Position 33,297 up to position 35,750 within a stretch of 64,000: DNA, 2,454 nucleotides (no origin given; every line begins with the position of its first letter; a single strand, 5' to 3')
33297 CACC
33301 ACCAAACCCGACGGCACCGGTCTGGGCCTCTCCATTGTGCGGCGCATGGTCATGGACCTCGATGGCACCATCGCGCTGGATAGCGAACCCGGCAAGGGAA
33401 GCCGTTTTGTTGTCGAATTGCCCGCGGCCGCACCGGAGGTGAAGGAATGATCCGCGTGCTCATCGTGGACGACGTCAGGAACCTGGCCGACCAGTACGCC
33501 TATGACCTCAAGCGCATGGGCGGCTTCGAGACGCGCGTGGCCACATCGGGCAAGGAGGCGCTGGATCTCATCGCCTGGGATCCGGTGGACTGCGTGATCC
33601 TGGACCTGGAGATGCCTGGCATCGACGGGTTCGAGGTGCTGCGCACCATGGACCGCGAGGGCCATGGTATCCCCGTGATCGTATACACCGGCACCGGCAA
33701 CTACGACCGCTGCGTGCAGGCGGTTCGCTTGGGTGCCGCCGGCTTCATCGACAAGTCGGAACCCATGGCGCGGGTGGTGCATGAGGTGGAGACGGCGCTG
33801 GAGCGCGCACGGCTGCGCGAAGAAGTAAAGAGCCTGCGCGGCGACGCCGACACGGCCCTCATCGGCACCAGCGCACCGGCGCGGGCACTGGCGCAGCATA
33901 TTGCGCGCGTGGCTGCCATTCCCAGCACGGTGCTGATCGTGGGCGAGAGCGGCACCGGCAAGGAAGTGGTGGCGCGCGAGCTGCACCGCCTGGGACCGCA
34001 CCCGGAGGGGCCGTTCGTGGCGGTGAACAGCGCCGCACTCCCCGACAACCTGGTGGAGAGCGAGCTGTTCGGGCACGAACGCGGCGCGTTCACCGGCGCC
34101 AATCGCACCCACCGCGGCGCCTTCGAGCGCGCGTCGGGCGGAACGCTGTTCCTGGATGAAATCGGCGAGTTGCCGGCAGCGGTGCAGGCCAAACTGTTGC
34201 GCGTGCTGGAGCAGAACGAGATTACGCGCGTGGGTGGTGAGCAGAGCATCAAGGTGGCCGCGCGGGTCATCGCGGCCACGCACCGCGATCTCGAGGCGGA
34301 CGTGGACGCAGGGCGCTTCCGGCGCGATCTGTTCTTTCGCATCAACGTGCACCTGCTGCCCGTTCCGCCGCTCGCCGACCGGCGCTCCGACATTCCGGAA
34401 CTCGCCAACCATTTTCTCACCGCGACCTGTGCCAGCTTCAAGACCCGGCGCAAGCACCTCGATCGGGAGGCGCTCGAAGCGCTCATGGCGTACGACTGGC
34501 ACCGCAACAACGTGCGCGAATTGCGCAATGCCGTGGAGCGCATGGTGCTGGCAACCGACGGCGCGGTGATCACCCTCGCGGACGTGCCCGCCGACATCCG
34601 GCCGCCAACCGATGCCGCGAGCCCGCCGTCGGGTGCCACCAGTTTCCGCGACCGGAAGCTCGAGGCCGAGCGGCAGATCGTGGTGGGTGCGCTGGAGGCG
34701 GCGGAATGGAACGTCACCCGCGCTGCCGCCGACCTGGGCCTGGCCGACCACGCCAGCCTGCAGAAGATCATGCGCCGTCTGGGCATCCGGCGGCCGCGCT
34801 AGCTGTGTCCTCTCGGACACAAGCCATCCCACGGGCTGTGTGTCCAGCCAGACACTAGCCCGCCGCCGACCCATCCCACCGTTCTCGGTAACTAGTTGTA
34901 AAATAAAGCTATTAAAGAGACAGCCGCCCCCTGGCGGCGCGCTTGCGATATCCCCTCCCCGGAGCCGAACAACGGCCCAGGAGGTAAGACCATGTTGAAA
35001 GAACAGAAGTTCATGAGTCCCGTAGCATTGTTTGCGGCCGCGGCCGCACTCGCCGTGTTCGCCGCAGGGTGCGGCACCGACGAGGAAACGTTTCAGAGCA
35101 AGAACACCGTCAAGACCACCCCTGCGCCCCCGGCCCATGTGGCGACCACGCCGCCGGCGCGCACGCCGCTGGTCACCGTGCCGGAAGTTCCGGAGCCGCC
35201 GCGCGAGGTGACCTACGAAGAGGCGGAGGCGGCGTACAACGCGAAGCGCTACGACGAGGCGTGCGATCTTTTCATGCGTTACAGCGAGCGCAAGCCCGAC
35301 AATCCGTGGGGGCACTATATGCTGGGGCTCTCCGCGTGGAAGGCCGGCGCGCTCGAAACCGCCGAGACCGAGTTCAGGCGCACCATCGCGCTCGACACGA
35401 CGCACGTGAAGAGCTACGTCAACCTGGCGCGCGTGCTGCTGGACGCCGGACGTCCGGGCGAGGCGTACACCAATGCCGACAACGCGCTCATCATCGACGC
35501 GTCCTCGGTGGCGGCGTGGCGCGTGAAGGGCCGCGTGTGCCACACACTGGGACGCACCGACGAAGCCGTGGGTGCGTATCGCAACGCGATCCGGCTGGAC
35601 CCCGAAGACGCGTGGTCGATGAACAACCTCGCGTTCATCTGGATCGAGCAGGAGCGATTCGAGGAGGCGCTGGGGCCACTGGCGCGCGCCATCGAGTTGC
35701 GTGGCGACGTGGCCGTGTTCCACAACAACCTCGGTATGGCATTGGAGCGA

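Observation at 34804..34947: Paired inverted repeats plus canonical-spacing -24/-12 element immediately after the NtrC-type regulator gene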

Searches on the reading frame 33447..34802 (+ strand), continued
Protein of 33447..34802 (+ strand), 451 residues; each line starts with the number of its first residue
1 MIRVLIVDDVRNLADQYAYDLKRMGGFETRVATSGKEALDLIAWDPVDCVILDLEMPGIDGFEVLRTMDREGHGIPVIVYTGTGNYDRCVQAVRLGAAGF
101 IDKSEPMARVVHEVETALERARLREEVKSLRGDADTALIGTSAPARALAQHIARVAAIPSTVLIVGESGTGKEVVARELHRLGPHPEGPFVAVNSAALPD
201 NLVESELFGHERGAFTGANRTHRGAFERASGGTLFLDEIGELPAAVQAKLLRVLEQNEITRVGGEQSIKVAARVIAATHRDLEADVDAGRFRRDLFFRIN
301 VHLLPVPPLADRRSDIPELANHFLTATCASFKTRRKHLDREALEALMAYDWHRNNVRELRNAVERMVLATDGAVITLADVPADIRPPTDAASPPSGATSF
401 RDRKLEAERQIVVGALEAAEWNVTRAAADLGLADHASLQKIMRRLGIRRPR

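Call 47: find_homologous_proteins(query=window:33447-34799:+, max_evalue=1e-100)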
Query window:33447-34799:+ (451 aa): 4228 proteins with E <= 1e-100 among 8000 candidates; the best 120 are listed.
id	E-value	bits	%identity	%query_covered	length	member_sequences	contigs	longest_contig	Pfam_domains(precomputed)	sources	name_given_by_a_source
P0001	8.9e-293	988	100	100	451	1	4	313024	PF00158.33,PF25601.2,PF14532.13,PF07728.21,PF00072.31,PF01078.28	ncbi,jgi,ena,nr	ncbi:MAG: sigma-54 dependent transcriptional regulator [Candidatus Krumholzibacteria bacterium]|nr:s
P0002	3.6e-276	934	94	100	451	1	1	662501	PF00158.33,PF25601.2,PF14532.13,PF07728.21,PF00072.31,PF01078.28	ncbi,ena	-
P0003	9.7e-263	889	89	100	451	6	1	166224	PF00158.33,PF25601.2,PF14532.13,PF07728.21,PF00072.31,PF01078.28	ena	-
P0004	2.3e-260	882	89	100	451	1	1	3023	PF00158.33,PF25601.2,PF14532.13,PF07728.21,PF00072.31,PF01078.28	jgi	jgi:DNA-binding NtrC family response regulator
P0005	3.4e-260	881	89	100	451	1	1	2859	PF00158.33,PF25601.2,PF14532.13,PF07728.21,PF00072.31,PF01078.28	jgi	jgi:DNA-binding NtrC family response regulator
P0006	5.7e-239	811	80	100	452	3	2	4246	PF00158.33,PF25601.2,PF02954.26,PF14532.13,PF07728.21,PF00072.31,PF01078.28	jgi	-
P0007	1.9e-237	806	83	100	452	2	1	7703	PF00158.33,PF07724.21,PF25601.2,PF14532.13,PF07728.21,PF00072.31,PF01078.28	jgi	jgi:two-component system nitrogen regulation response regulator NtrX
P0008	1.9e-233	793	82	100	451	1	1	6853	PF00158.33,PF25601.2,PF02954.26,PF14532.13,PF07728.21,PF00072.31,PF01078.28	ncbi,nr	ncbi:MAG TPA: sigma-54 dependent transcriptional regulator [Candidatus Krumholzibacteria bacterium]|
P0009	3.5e-231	785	80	100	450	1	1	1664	PF00158.33,PF25601.2,PF14532.13,PF07728.21,PF00072.31,PF01078.28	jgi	jgi:DNA-binding NtrC family response regulator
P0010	1.1e-225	767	79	100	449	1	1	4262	PF00158.33,PF25601.2,PF14532.13,PF07728.21,PF00072.31,PF01078.28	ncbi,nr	ncbi:MAG TPA: sigma-54 dependent transcriptional regulator [Candidatus Krumholzibacteria bacterium]|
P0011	1.1e-216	738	76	100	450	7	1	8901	PF00158.33,PF25601.2,PF14532.13,PF07728.21,PF00072.31,PF01078.28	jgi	jgi:DNA-binding NtrC family response regulator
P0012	4.3e-203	693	72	97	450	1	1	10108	PF00158.33,PF07724.21,PF25601.2,PF14532.13,PF07728.21,PF00072.31,PF01078.28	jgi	-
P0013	9.2e-203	692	72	100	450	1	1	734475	PF00158.33,PF25601.2,PF02954.26,PF14532.13,PF07728.21,PF00072.31,PF01078.28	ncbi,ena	-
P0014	2.0e-202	691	71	100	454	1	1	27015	PF00158.33,PF25601.2,PF02954.26,PF14532.13,PF07728.21,PF00072.31,PF01078.28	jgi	jgi:two-component system, NtrC family, nitrogen regulation response regulator NtrX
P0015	3.2e-202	690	72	100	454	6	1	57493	PF00158.33,PF07724.21,PF25601.2,PF02954.26,PF14532.13,PF07728.21,PF00072.31,PF01078.28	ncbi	-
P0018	7.0e-202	689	72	100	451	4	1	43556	PF00158.33,PF25601.2,PF02954.26,PF14532.13,PF07728.21,PF00072.31,PF01078.28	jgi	jgi:two-component system nitrogen regulation response regulator NtrX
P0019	7.3e-202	689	71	100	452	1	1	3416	PF00158.33,PF25601.2,PF02954.26,PF14532.13,PF07728.21,PF00072.31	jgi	jgi:DNA-binding NtrC family response regulator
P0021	6.1e-201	686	71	100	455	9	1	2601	PF00158.33,PF25601.2,PF02954.26,PF14532.13,PF07728.21,PF00072.31,PF01078.28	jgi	jgi:DNA-binding NtrC family response regulator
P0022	1.2e-200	685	71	100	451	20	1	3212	PF00158.33,PF07724.21,PF25601.2,PF02954.26,PF14532.13,PF07728.21,PF00072.31,PF01078.28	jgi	-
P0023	1.8e-200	684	71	100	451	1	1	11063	PF00158.33,PF07724.21,PF25601.2,PF02954.26,PF14532.13,PF07728.21,PF00072.31,PF01078.28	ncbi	-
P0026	5.4e-200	683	71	100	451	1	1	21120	PF00158.33,PF07724.21,PF25601.2,PF02954.26,PF14532.13,PF07728.21,PF00072.31,PF01078.28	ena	-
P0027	6.7e-200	682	72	100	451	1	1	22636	PF00158.33,PF25601.2,PF02954.26,PF14532.13,PF07728.21,PF00072.31,PF01078.28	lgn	-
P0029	8.9e-199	679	70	100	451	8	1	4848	PF00158.33,PF25601.2,PF02954.26,PF14532.13,PF07728.21,PF00072.31,PF01078.28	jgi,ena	-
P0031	1.8e-198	678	71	100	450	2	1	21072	PF00158.33,PF25601.2,PF02954.26,PF14532.13,PF07728.21,PF00072.31,PF01078.28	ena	-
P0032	4.2e-198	676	71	100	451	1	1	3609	PF00158.33,PF07724.21,PF25601.2,PF02954.26,PF14532.13,PF07728.21,PF00072.31,PF01078.28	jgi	jgi:DNA-binding NtrC family response regulator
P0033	6.1e-198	676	70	97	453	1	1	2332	PF00158.33,PF25601.2,PF02954.26,PF14532.13,PF07728.21,PF00072.31,PF01078.28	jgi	-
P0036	2.0e-195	668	70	99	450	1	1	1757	PF00158.33,PF07724.21,PF25601.2,PF02954.26,PF14532.13,PF07728.21,PF00072.31,PF01078.28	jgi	jgi:DNA-binding NtrC family response regulator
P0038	3.9e-195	667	70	98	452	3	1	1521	PF00158.33,PF25601.2,PF02954.26,PF14532.13,PF07728.21,PF00072.31,PF13191.13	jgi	jgi:two-component system nitrogen regulation response regulator NtrX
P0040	5.6e-195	666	69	99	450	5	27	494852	PF00158.33,PF07724.21,PF25601.2,PF02954.26,PF14532.13,PF07728.21,PF00072.31,PF01078.28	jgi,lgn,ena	jgi:DNA-binding NtrC family response regulator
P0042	1.3e-194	665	69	100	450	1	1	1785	PF00158.33,PF07724.21,PF25601.2,PF02954.26,PF14532.13,PF07728.21,PF00072.31,PF01078.28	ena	-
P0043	1.7e-194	665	70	98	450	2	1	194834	PF00158.33,PF25601.2,PF02954.26,PF00004.36,PF14532.13,PF07728.21,PF00072.31,PF01078.28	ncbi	-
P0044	7.1e-194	663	70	100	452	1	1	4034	PF00158.33,PF07724.21,PF25601.2,PF02954.26,PF14532.13,PF07728.21,PF00072.31,PF01078.28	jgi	jgi:DNA-binding NtrC family response regulator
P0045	9.6e-193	659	71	100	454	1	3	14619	PF00158.33,PF25601.2,PF02954.26,PF14532.13,PF07728.21,PF00072.31,PF01078.28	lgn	-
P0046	1.2e-192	659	68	99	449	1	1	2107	PF00158.33,PF07724.21,PF25601.2,PF02954.26,PF00004.36,PF14532.13,PF07728.21,PF00072.31,PF01078.28,PF13191.13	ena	-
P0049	4.4e-192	657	70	100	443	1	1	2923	PF00158.33,PF25601.2,PF02954.26,PF14532.13,PF07728.21,PF00072.31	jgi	-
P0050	6.6e-192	656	68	100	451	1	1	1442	PF00158.33,PF07724.21,PF25601.2,PF02954.26,PF14532.13,PF07728.21,PF00072.31,PF01078.28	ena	-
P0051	1.8e-191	655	69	100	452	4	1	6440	PF00158.33,PF07724.21,PF25601.2,PF02954.26,PF14532.13,PF07728.21,PF00072.31,PF01078.28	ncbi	-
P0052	6.4e-191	653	67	100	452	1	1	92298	PF00158.33,PF25601.2,PF02954.26,PF14532.13,PF07728.21,PF00072.31,PF01078.28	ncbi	-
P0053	7.3e-191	653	68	100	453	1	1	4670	PF00158.33,PF25601.2,PF02954.26,PF14532.13,PF07728.21,PF00072.31,PF01078.28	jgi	jgi:DNA-binding NtrC family response regulator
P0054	1.7e-190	651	68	99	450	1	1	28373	PF00158.33,PF25601.2,PF02954.26,PF14532.13,PF07728.21,PF00072.31,PF01078.28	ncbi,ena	-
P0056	1.9e-190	651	69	100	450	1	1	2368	PF00158.33,PF07724.21,PF25601.2,PF02954.26,PF07726.18,PF00004.36,PF14532.13,PF07728.21,PF00072.31,PF01078.28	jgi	jgi:DNA-binding NtrC family response regulator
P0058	2.3e-189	648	66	100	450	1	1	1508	PF00158.33,PF25601.2,PF02954.26,PF14532.13,PF07728.21,PF00072.31,PF01078.28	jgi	jgi:two-component system nitrogen regulation response regulator NtrX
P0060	4.8e-189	647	68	100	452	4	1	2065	PF00158.33,PF25601.2,PF02954.26,PF14532.13,PF07728.21,PF00072.31,PF01078.28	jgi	-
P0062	6.6e-189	646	67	99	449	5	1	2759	PF00158.33,PF07724.21,PF25601.2,PF02954.26,PF00004.36,PF14532.13,PF07728.21,PF00072.31,PF01078.28,PF13191.13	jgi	jgi:DNA-binding NtrC family response regulator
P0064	1.8e-188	645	67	100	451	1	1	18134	PF00158.33,PF25601.2,PF02954.26,PF14532.13,PF07728.21,PF00072.31,PF01078.28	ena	-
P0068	6.7e-188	643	67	99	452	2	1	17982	PF00158.33,PF25601.2,PF02954.26,PF14532.13,PF07728.21,PF00072.31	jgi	-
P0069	7.1e-188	643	65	100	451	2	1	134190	PF00158.33,PF25601.2,PF02954.26,PF14532.13,PF07728.21,PF00072.31,PF01078.28,PF13191.13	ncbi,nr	ncbi:MAG: response regulator [Candidatus Latescibacteria bacterium]|nr:response regulator [Candidatu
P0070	7.5e-188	643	67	100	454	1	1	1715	PF00158.33,PF25601.2,PF02954.26,PF14532.13,PF07728.21,PF00072.31,PF01078.28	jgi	jgi:two-component system nitrogen regulation response regulator NtrX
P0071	7.9e-188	643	66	99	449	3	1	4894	PF00158.33,PF25601.2,PF02954.26,PF00004.36,PF14532.13,PF07728.21,PF00072.31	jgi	-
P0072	8.4e-188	643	67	100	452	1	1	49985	PF00158.33,PF07724.21,PF25601.2,PF02954.26,PF00004.36,PF14532.13,PF07728.21,PF00072.31,PF01078.28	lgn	-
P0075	1.5e-187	642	65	100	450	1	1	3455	PF00158.33,PF25601.2,PF02954.26,PF14532.13,PF07728.21,PF00072.31,PF01078.28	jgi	jgi:DNA-binding NtrC family response regulator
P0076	1.8e-187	641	65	99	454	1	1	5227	PF00158.33,PF07724.21,PF25601.2,PF02954.26,PF14532.13,PF07728.21,PF00072.31,PF01078.28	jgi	-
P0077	2.0e-187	641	66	99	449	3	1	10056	PF00158.33,PF07724.21,PF25601.2,PF02954.26,PF00004.36,PF14532.13,PF07728.21,PF00072.31,PF01078.28,PF13191.13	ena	-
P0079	5.8e-187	640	66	100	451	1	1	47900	PF00158.33,PF07724.21,PF25601.2,PF02954.26,PF14532.13,PF07728.21,PF00072.31,PF01078.28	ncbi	ncbi:MAG: sigma-54-dependent transcriptional regulator [Candidatus Krumholzibacteriia bacterium]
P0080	6.1e-187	640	66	100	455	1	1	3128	PF00158.33,PF07724.21,PF25601.2,PF02954.26,PF14532.13,PF07728.21,PF00072.31,PF01078.28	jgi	jgi:DNA-binding NtrC family response regulator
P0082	9.0e-187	639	66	100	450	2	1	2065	PF00158.33,PF25601.2,PF02954.26,PF14532.13,PF07728.21,PF00072.31,PF01078.28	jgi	-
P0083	1.2e-186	639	67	97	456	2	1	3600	PF00158.33,PF25601.2,PF02954.26,PF14532.13,PF07728.21,PF00072.31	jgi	jgi:DNA-binding NtrC family response regulator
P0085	1.7e-186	638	66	100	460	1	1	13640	PF00158.33,PF25601.2,PF02954.26,PF14532.13,PF07728.21,PF00072.31,PF01078.28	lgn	-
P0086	2.2e-186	638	65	100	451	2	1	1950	PF00158.33,PF07724.21,PF25601.2,PF02954.26,PF00004.36,PF14532.13,PF07728.21,PF00072.31,PF01078.28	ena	-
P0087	3.4e-186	637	68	97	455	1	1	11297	PF00158.33,PF25601.2,PF02954.26,PF14532.13,PF07728.21,PF00072.31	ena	-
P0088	3.9e-186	637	66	100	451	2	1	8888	PF00158.33,PF07724.21,PF25601.2,PF02954.26,PF00004.36,PF14532.13,PF07728.21,PF00072.31,PF01078.28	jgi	jgi:two-component system nitrogen regulation response regulator NtrX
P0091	4.4e-186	637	67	97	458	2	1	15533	PF00158.33,PF25601.2,PF02954.26,PF14532.13,PF07728.21,PF00072.31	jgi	jgi:two-component system, NtrC family, nitrogen regulation response regulator NtrX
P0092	5.4e-186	637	66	100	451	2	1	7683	PF00158.33,PF25601.2,PF02954.26,PF14532.13,PF07728.21,PF00072.31,PF01078.28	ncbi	-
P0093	5.4e-186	637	68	97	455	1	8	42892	PF00158.33,PF25601.2,PF02954.26,PF14532.13,PF07728.21,PF00072.31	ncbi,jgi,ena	-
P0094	5.5e-186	637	65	100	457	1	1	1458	PF00158.33,PF25601.2,PF02954.26,PF14532.13,PF07728.21,PF00072.31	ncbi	-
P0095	6.5e-186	636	68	97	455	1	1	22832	PF00158.33,PF25601.2,PF02954.26,PF14532.13,PF07728.21,PF00072.31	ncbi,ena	-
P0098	7.7e-186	636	67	97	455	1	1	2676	PF00158.33,PF25601.2,PF02954.26,PF14532.13,PF07728.21,PF00072.31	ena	-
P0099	8.2e-186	636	66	100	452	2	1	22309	PF00158.33,PF25601.2,PF02954.26,PF14532.13,PF07728.21,PF00072.31,PF01078.28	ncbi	-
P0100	8.8e-186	636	65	100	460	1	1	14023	PF00158.33,PF25601.2,PF02954.26,PF14532.13,PF07728.21,PF00072.31,PF01078.28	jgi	jgi:two-component system nitrogen regulation response regulator NtrX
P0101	9.0e-186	636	65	99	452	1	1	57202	PF00158.33,PF25601.2,PF02954.26,PF14532.13,PF07728.21,PF00072.31,PF01078.28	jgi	-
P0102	9.0e-186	636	67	100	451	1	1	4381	PF00158.33,PF07724.21,PF25601.2,PF02954.26,PF14532.13,PF07728.21,PF00072.31,PF01078.28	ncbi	-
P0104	1.4e-185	635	67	97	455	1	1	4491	PF00158.33,PF25601.2,PF02954.26,PF14532.13,PF07728.21,PF00072.31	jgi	-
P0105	1.5e-185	635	65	100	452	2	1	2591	PF00158.33,PF25601.2,PF02954.26,PF14532.13,PF07728.21,PF00072.31,PF01078.28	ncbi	-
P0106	1.5e-185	635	67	97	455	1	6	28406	PF00158.33,PF25601.2,PF02954.26,PF14532.13,PF07728.21,PF00072.31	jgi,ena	-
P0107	1.7e-185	635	66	100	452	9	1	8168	PF00158.33,PF25601.2,PF02954.26,PF14532.13,PF07728.21,PF00072.31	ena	-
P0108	1.7e-185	635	67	97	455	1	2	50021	PF00158.33,PF25601.2,PF02954.26,PF14532.13,PF07728.21,PF00072.31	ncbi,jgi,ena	-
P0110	3.0e-185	634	67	99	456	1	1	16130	PF00158.33,PF25601.2,PF02954.26,PF14532.13,PF07728.21,PF00072.31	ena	-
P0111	4.0e-185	634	66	100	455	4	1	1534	PF00158.33,PF25601.2,PF02954.26,PF14532.13,PF07728.21,PF00072.31,PF01078.28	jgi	jgi:two-component system nitrogen regulation response regulator NtrX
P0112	4.4e-185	634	67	97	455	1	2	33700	PF00158.33,PF25601.2,PF02954.26,PF14532.13,PF07728.21,PF00072.31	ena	-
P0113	4.4e-185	634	67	97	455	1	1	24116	PF00158.33,PF25601.2,PF02954.26,PF14532.13,PF07728.21,PF00072.31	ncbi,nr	ncbi:MAG TPA: sigma-54 dependent transcriptional regulator [Gemmatimonadales bacterium]|nr:sigma-54 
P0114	4.5e-185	634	67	97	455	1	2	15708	PF00158.33,PF25601.2,PF02954.26,PF14532.13,PF07728.21,PF00072.31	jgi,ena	-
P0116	6.3e-185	633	67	97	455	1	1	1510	PF00158.33,PF25601.2,PF02954.26,PF14532.13,PF07728.21,PF00072.31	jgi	-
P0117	6.8e-185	633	67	97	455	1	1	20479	PF00158.33,PF25601.2,PF02954.26,PF14532.13,PF07728.21,PF00072.31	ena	-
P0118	6.9e-185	633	66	100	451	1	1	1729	PF00158.33,PF25601.2,PF02954.26,PF14532.13,PF07728.21,PF00072.31,PF01078.28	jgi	jgi:two-component system nitrogen regulation response regulator NtrX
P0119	6.9e-185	633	67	97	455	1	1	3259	PF00158.33,PF25601.2,PF02954.26,PF14532.13,PF07728.21,PF00072.31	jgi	-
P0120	6.9e-185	633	66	100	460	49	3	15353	PF00158.33,PF25601.2,PF02954.26,PF14532.13,PF07728.21,PF00072.31,PF01078.28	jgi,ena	-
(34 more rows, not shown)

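Call 69: find_encoding_contigs(protein=P0113, flank=2500, max_places=2)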
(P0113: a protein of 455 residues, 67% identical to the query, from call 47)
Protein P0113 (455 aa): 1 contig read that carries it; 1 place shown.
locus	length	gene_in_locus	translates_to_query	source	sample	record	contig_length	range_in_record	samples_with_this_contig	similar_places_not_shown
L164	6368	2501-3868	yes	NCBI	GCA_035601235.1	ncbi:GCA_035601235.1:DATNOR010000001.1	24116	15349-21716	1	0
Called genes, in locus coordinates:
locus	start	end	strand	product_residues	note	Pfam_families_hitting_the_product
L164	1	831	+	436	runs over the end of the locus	PF00496:SBP_bac_5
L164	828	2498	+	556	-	PF00672:HAMP (weak), PF02518:HATPase_c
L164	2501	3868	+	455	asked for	PF00072:Response_reg, PF00158:Sigma54_activat, PF14532:Sigma54_activ_2, PF07728:AAA_5, PF25601:AAA_lid_14, PF02954:HTH_8 (weak)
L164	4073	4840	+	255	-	PF09976:TPR_21 (faint), PF13432:TPR_16, PF14559:TPR_19 (weak), PF13424:TPR_12 (weak), PF13432:TPR_16 (weak), PF13414:TPR_11 (weak), PF13431:TPR_17 (weak), PF13374:TPR_10 (weak), +12 more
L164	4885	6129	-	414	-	PF00083:Sugar_tr, PF07690:MFS_1, PF03137:OATP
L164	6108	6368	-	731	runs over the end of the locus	PF12146:Hydrolase_4 (faint), PF07676:PD40 (faint), PF00930:DPPIV_N, PF26549:Tricorn_N (weak), PF02129:Peptidase_S15, PF20434:BD-FAE (faint), PF01738:DLH, PF00326:Peptidase_S9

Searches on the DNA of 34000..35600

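Call 38: search_rna_families(source=window, start=34000, end=35600, threshold=evalue, max_evalue=1)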
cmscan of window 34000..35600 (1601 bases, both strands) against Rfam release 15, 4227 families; matches with E-value up to 1: 0.
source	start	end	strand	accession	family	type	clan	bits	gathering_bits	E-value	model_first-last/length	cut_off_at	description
